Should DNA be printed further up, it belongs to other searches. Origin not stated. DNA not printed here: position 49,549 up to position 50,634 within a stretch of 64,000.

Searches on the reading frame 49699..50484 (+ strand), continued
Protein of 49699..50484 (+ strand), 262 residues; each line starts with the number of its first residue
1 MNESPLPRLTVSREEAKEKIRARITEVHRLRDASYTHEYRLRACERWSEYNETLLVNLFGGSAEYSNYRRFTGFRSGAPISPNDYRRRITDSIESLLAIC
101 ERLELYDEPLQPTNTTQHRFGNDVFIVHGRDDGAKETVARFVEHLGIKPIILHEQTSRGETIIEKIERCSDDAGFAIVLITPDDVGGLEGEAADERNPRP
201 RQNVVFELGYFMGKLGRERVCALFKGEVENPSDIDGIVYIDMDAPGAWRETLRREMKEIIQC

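Call 46: fold_search(model_id=the predicted structure, library=pdb)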
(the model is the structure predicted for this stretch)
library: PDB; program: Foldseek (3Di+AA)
matches with E <= 10: 1291; with E <= 0.001: 19
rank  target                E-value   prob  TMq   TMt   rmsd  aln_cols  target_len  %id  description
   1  9lmq_B                2.4e-07  1.00  0.38  0.33   4.6       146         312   24  Cryo-EM structure of TIR-STING/c-di-GMP complex (released 2025-08-27)
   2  9lmq_D                6.5e-07  1.00  0.39  0.34   4.4       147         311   25  Cryo-EM structure of TIR-STING/c-di-GMP complex (released 2025-08-27)
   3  9lmr_A                9.4e-07  1.00  0.39  0.34   5.3       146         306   25  Cryo-EM structure of TIR-STING/c-di-GMP complex fiber (released 2025-08-27)
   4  9lmr_C                4.4e-06  1.00  0.37  0.33   5.6       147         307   23  Cryo-EM structure of TIR-STING/c-di-GMP complex fiber (released 2025-08-27)
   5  9lmq_A                9.2e-06  1.00  0.38  0.33   4.4       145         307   24  Cryo-EM structure of TIR-STING/c-di-GMP complex (released 2025-08-27)
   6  7un8_A                1.3e-05  1.00  0.40  0.36   4.4       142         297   18  SfSTING with c-di-GMP single fiber (released 2022-07-27)
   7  7un8_E                1.5e-05  1.00  0.40  0.35   4.4       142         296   18  SfSTING with c-di-GMP single fiber (released 2022-07-27)
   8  9lmr_B                1.9e-05  1.00  0.39  0.34   4.5       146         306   25  Cryo-EM structure of TIR-STING/c-di-GMP complex fiber (released 2025-08-27)
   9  7un8_C                2.5e-05  1.00  0.41  0.37   3.8       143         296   21  SfSTING with c-di-GMP single fiber (released 2022-07-27)
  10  5jyu_MODEL_1_A        1.8e-04  1.00  0.33  0.64   4.1       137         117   12  NMR structure of pseudo receiver domain of CikA from Thermosynechococcus elongatus (released 2017-03-29)
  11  6jlz_B                2.9e-04  0.85  0.20  0.17  19.3       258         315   12  P-eIF2a - eIF2B complex (released 2019-05-01)
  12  3h16_C                5.0e-04  1.00  0.34  0.62   4.7       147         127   16  Crystal structure of a bacteria TIR domain, PdTIR from Paracoccus denitrificans (released 2009-06-16)
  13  7djt_A                5.7e-04  0.99  0.32  0.15  13.9       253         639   13  Human SARM1 inhibitory state bounded with inhibitor dHNN (released 2021-05-19)
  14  4lqc_A                6.0e-04  1.00  0.33  0.60   5.2       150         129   15  The crystal structures of the Brucella protein TcpB and the TLR adaptor protein TIRAP show structural differences in m (released 2013-12-04)
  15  8p2m_A                7.3e-04  1.00  0.36  0.16  13.3       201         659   15  C. elegans TIR-1 protein. (released 2023-09-06)
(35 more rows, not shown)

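Call 48: search_solved_structures(query=A1, max_evalue=0.01, show_alignments=2)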
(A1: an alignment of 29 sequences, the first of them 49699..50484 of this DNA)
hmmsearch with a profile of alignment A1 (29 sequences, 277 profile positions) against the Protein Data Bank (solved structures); distinct sequences matched with E-value up to 0.01: 3.
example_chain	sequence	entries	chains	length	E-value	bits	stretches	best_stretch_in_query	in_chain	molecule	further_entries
9lmq_A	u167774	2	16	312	1.2e-10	44.4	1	170-274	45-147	CD-NTase-associated protein 12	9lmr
7un8_A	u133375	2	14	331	1.4e-07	34.4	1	177-264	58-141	CD-NTase-associated protein 12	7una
8jsj_A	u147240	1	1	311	0.002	20.8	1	180-271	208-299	PycTIR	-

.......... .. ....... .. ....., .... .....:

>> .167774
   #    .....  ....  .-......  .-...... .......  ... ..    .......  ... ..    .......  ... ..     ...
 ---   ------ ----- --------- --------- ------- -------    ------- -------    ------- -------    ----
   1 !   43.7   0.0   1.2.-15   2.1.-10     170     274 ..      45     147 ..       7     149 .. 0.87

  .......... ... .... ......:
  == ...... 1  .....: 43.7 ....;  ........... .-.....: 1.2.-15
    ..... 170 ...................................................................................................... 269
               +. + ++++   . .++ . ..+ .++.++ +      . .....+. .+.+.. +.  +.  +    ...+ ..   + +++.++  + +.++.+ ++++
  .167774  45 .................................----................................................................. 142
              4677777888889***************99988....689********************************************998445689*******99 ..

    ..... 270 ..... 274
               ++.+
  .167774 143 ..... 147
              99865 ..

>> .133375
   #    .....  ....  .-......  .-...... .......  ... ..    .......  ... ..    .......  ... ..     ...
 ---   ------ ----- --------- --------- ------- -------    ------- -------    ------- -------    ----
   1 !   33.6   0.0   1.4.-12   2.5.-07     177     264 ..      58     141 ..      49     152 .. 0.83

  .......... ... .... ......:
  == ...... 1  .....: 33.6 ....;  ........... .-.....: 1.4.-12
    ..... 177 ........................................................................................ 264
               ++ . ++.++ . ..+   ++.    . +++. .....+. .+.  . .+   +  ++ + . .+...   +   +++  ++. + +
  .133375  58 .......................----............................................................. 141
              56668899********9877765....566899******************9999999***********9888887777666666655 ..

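Call 55: search_protein_families(library=pfam, proteins=[L086:6883-8181:+, L086:1497-2348:+, L086:1163-1501:+, L081:11476-12300:+, L085:8862-9830:+, L085:9833-10750:+, L084:6850-7272:+, L090:9000-9887:+], max_evalue=0.01)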
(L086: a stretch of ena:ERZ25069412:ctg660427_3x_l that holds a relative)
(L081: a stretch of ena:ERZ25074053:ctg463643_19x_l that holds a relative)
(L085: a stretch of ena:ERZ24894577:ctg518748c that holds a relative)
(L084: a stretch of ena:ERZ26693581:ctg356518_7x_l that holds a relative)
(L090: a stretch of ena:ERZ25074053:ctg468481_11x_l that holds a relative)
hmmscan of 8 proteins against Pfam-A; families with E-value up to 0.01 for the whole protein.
L086:6883-8181:+ (433 aa): 30 families (the best 25 are shown)
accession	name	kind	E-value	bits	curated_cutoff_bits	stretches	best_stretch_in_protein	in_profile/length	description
PF00515.34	TPR_1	-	4.9e-71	232.3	27.8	8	259-292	1-34/34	Tetratricopeptide repeat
PF13414.12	TPR_11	-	1.3e-55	185.2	26.8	7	232-273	1-42/42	TPR repeat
PF07719.23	TPR_2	-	4.4e-54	176.6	27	6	225-257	1-33/34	Tetratricopeptide repeat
PF13431.12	TPR_17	-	2.5e-49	161.9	24.4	6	384-414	2-32/34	Tetratricopeptide repeat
PF13181.12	TPR_8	-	2.3e-48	158.7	25.7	7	362-394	2-34/34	Tetratricopeptide repeat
PF13432.12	TPR_16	-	5.9e-30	103.8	32.7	5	339-395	9-65/65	Tetratricopeptide repeat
PF13371.12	TPR_9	-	2.3e-25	88.8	35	4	233-300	3-70/73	Tetratricopeptide repeat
PF13424.12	TPR_12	-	2.2e-23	82.7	30.1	5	192-249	4-69/77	Tetratricopeptide repeat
PF13428.12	TPR_14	-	7.9e-22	76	23.5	1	226-266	2-42/44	Tetratricopeptide repeat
PF14559.12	TPR_19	-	4.3e-21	75.4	25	5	202-246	2-46/68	Tetratricopeptide repeat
PF13676.11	TIR_2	-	1.1e-15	58.6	28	1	7-110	1-104/122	TIR domain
PF13174.12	TPR_6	-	8.8e-14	51.6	26.3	0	227-258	2-33/33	Tetratricopeptide repeat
PF13374.12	TPR_10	-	5.8e-11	42.5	27.5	0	193-214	4-25/42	Tetratricopeptide repeat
PF23914.1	TPR_CcmH_CycH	-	4.6e-10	40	42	1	164-257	57-153/158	Cytochrome c-type biogenesis protein H TPR domain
PF10516.15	SHNi-TPR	-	1.3e-08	34.7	21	0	333-356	7-30/38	SHNi-TPR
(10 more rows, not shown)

L086:1497-2348:+ (284 aa): 0 families

L086:1163-1501:+ (113 aa): 0 families

L081:11476-12300:+ (275 aa): 0 families

L085:8862-9830:+ (323 aa): 2 families
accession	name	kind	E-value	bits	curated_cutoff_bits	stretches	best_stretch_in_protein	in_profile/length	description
PF24447.1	RE_BanI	-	1.2e-07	31.4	28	1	185-320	201-337/338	Type II restriction enzyme BanI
PF04556.18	DpnII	-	4.2e-06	26.7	23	1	221-307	186-270/278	DpnII restriction endonuclease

L085:9833-10750:+ (306 aa): 3 families
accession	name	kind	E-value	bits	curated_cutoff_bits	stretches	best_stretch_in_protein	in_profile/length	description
PF01555.25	N6_N4_Mtase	-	3.7e-48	164.8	26.7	1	23-239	1-219/221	DNA methylase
PF01170.24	UPF0020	-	0.0063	16.7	22.3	0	199-239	26-65/197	RMKL-like, methyltransferase domain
PF03602.21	Cons_hypoth95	-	0.0083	16.3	24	0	6-52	95-143/182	Conserved hypothetical protein 95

L084:6850-7272:+ (141 aa): 0 families

L090:9000-9887:+ (296 aa): 0 families

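Call 62: search_protein_families(library=pfam, proteins=[L027:11118-13925:+, L032:8806-11922:+, L048:9447-12221:+, L041:10882-12273:+, L041:12191-13747:+, L065:10556-11746:+, L065:11858-13351:+, L013:12931-15918:+, L018:9290-10243:+, L002:11820-14387:+], max_evalue=0.001)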
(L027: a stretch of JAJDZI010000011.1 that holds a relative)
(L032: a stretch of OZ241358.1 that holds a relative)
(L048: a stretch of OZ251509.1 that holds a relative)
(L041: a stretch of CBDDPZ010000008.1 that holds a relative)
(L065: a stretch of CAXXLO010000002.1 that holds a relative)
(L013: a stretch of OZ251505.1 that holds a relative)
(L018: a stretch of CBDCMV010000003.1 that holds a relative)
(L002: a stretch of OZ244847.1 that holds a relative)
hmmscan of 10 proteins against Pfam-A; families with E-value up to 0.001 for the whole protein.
L027:11118-13925:+ (936 aa): 1 family
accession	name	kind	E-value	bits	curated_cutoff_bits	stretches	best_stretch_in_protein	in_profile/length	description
PF04851.21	ResIII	-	2.1e-08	34.7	22.5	1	138-283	23-140/164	Type III restriction enzyme, res subunit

L032:8806-11922:+ (1039 aa): 1 family
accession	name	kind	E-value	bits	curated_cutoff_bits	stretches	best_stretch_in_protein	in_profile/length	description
PF04851.21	ResIII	-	5.6e-08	33.3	22.5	1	216-390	8-139/164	Type III restriction enzyme, res subunit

L048:9447-12221:+ (925 aa): 1 family
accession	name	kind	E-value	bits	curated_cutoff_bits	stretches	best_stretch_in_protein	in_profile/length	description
PF04851.21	ResIII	-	3.7e-08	33.9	22.5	1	109-325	8-162/164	Type III restriction enzyme, res subunit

L041:10882-12273:+ (464 aa): 1 family
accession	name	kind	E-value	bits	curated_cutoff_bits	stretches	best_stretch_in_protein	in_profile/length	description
PF04851.21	ResIII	-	1.6e-09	38.3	22.5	1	129-304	8-140/164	Type III restriction enzyme, res subunit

L041:12191-13747:+ (519 aa): 0 families

L065:10556-11746:+ (397 aa): 1 family
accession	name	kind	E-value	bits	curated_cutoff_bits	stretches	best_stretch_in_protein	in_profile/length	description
PF04851.21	ResIII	-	7.2e-10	39.4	22.5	1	108-283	8-140/164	Type III restriction enzyme, res subunit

L065:11858-13351:+ (498 aa): 0 families

L013:12931-15918:+ (996 aa): 10 families
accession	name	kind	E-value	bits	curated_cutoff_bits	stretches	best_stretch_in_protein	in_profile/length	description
PF17760.6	UvrA_inter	-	6.5e-21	74.7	23.3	1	282-393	4-108/109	UvrA interaction domain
PF00005.33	ABC_tran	-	1.7e-17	64.7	25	0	163-190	1-28/137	ABC transporter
PF13304.12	AAA_21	-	9.8e-11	42.7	27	1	878-939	233-294/304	AAA domain, putative AbiEii toxin, Type IV TA system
PF20703.3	nSTAND1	-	4.4e-08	33.6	27.1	0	683-721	29-67/379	Novel STAND NTPase 1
PF13555.12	AAA_29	-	2.5e-07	30.8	27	0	164-189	13-38/61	P-loop containing region of AAA domain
PF13191.12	AAA_16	-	6.8e-07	30.4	32.6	1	168-225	19-82/167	AAA ATPase domain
PF14258.12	DUF4350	-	1.7e-06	28.9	30.4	0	888-967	23-91/181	Domain of unknown function (DUF4350)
PF03193.22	RsgA_GTPase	-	2.3e-05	24.7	30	0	155-191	89-124/174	RsgA GTPase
PF02463.25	SMC_N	-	3.2e-05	23.9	40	0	151-189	3-40/220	RecF/RecN/SMC N terminal domain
PF13476.12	AAA_23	-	0.00011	23.4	27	0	153-189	2-35/201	AAA domain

L018:9290-10243:+ (318 aa): 1 family
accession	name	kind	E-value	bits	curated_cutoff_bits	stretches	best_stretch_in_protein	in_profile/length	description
PF04851.21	ResIII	-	4.1e-06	27.2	22.5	1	162-245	8-68/164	Type III restriction enzyme, res subunit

L002:11820-14387:+ (856 aa): 2 families
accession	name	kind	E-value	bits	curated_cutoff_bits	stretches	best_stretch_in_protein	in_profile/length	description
PF04851.21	ResIII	-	4.4e-13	49.9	22.5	1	84-283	25-164/164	Type III restriction enzyme, res subunit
PF00270.35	DEAD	-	2.6e-08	34.2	26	0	86-148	18-83/167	DEAD/DEAH box helicase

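Call 64: find_encoding_contigs(protein=P0015, flank=6000, max_places=2)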
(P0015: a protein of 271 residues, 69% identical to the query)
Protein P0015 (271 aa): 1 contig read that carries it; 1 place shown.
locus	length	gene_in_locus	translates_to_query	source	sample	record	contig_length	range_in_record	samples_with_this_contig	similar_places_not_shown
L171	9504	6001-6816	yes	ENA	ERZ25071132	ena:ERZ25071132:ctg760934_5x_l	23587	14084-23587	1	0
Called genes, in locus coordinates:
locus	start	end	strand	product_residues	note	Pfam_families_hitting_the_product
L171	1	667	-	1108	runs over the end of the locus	-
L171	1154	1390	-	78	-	-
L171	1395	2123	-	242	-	-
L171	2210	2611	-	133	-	-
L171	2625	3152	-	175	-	-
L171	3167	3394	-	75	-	-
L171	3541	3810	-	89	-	-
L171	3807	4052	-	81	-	-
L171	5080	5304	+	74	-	PF01166:TSC22 (weak)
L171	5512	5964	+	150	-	PF10602:RPN7 (weak), PF12895:ANAPC3 (faint), PF13371:TPR_9 (faint), PF00515:TPR_1 (faint), PF07719:TPR_2 (faint), PF13174:TPR_6 (faint), PF13181:TPR_8 (faint), PF13432:TPR_16, +4 more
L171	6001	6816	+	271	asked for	PF10137:CAP12-PCTIR_TIR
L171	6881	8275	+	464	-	PF13646:HEAT_2, PF02985:HEAT (faint), PF03130:HEAT_PBS (faint), PF13646:HEAT_2, PF01555:N6_N4_Mtase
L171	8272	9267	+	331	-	PF09516:RE_CfrBI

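Call 65: find_encoding_contigs(protein=P0021, flank=6000, max_places=3)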
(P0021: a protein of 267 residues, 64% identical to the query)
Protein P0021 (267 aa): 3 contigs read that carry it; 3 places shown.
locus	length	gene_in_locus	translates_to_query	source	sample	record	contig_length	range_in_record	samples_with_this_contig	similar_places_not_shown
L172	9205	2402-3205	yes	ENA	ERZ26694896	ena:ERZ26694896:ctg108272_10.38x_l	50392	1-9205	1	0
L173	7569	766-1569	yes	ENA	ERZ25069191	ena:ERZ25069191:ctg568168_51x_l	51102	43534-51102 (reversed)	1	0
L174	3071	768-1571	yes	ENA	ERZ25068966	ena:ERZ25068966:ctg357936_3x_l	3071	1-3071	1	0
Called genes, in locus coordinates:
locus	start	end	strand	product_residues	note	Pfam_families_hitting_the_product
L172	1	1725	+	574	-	?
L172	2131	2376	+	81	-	-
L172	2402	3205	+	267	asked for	PF10137:CAP12-PCTIR_TIR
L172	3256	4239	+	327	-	PF13651:EcoRI_methylase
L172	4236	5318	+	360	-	PF03235:GmrSD_N, PF01844:HNH, PF14279:HNH_5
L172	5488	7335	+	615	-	-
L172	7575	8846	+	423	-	PF13347:MFS_2, PF05977:MFS_3, PF07690:MFS_1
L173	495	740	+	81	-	-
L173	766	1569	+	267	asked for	PF10137:CAP12-PCTIR_TIR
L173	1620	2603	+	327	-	PF13651:EcoRI_methylase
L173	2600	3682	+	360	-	PF03235:GmrSD_N, PF01844:HNH, PF14279:HNH_5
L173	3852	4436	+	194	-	PF08867:FRG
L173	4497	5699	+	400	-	-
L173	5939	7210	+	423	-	PF13347:MFS_2, PF05977:MFS_3, PF07690:MFS_1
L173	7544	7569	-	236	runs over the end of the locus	PF01261:AP_endonuc_2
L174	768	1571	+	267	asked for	PF10137:CAP12-PCTIR_TIR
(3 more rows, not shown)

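Call 66: find_encoding_contigs(protein=P0013, flank=6000, max_places=2)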
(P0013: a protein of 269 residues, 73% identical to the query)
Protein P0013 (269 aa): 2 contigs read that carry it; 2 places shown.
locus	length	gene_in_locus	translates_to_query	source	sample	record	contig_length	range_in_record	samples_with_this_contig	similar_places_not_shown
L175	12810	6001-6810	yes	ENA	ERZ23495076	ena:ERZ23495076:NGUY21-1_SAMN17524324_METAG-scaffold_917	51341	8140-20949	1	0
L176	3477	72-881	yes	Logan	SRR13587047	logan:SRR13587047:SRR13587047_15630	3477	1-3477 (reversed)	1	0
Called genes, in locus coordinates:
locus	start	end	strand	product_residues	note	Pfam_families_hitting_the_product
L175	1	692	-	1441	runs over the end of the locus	PF08800:BT4734-like_N (weak), PF08707:PriCT_2, PF00270:DEAD (weak), PF13551:HTH_29 (faint), PF13518:HTH_28 (faint), PF02796:HTH_7 (faint), PF01022:HTH_5 (faint), PF13384:HTH_23 (weak), +1 more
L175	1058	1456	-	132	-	-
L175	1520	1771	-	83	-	-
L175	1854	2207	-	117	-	-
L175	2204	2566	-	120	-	-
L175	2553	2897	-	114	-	-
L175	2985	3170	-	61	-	-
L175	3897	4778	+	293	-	PF01582:TIR, PF13676:TIR_2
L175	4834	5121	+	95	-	-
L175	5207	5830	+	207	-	-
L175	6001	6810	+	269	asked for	PF10137:CAP12-PCTIR_TIR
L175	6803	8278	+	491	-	PF01555:N6_N4_Mtase, PF22722:NA-iREase1 (weak)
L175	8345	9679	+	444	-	PF02463:SMC_N (faint), PF13175:AAA_15, PF13476:AAA_23 (faint), PF13304:AAA_21, PF13175:AAA_15, PF12476:DUF3696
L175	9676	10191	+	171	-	-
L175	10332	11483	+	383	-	PF08867:FRG, PF13431:TPR_17 (faint), PF13414:TPR_11 (weak), PF13432:TPR_16 (weak), PF00515:TPR_1 (weak), PF07719:TPR_2 (weak), PF13371:TPR_9 (weak), PF13414:TPR_11, +2 more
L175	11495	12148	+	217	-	-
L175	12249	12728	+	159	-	-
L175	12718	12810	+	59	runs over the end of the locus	-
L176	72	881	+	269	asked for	PF10137:CAP12-PCTIR_TIR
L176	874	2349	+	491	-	PF01555:N6_N4_Mtase, PF22722:NA-iREase1 (weak)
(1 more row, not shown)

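Call 69: find_related_loci(query=A1, collection=viral_contigs, flank=5000)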
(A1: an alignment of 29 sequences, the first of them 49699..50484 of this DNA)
Query A1 (262 aa) in viral_contigs; peptide patterns used: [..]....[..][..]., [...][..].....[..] (x = any residue, [..] = any of these).
225 stretches matched a pattern; 206 encode a relative of the query (tblastn E <= 1e-3); the best 80 are kept; 79 distinct loci.
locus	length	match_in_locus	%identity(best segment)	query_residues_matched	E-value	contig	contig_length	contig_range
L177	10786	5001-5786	44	6-258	8e-58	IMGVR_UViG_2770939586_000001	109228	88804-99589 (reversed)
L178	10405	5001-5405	55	119-257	2e-47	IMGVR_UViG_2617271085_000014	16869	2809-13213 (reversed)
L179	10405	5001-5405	55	119-257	4e-47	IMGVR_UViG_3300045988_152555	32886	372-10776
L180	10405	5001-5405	55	119-257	4e-47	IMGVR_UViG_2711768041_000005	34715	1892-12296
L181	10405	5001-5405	55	119-257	4e-47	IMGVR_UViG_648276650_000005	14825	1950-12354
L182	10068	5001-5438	55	111-258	7e-47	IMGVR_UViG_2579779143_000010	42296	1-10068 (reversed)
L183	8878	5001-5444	56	110-258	6e-47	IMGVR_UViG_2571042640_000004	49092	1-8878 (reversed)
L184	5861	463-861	57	122-257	8e-47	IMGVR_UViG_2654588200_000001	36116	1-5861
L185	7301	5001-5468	54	107-259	2e-46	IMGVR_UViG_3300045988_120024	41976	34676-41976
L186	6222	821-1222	57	124-257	2e-46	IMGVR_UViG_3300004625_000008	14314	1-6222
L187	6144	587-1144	48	81-257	4e-46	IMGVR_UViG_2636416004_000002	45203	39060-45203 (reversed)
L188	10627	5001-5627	44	55-256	8e-46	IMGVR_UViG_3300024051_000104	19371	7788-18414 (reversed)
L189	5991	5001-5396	58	122-256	1e-45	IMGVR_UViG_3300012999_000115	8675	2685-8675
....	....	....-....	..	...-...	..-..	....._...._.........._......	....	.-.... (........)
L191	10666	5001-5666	41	41-257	2e-45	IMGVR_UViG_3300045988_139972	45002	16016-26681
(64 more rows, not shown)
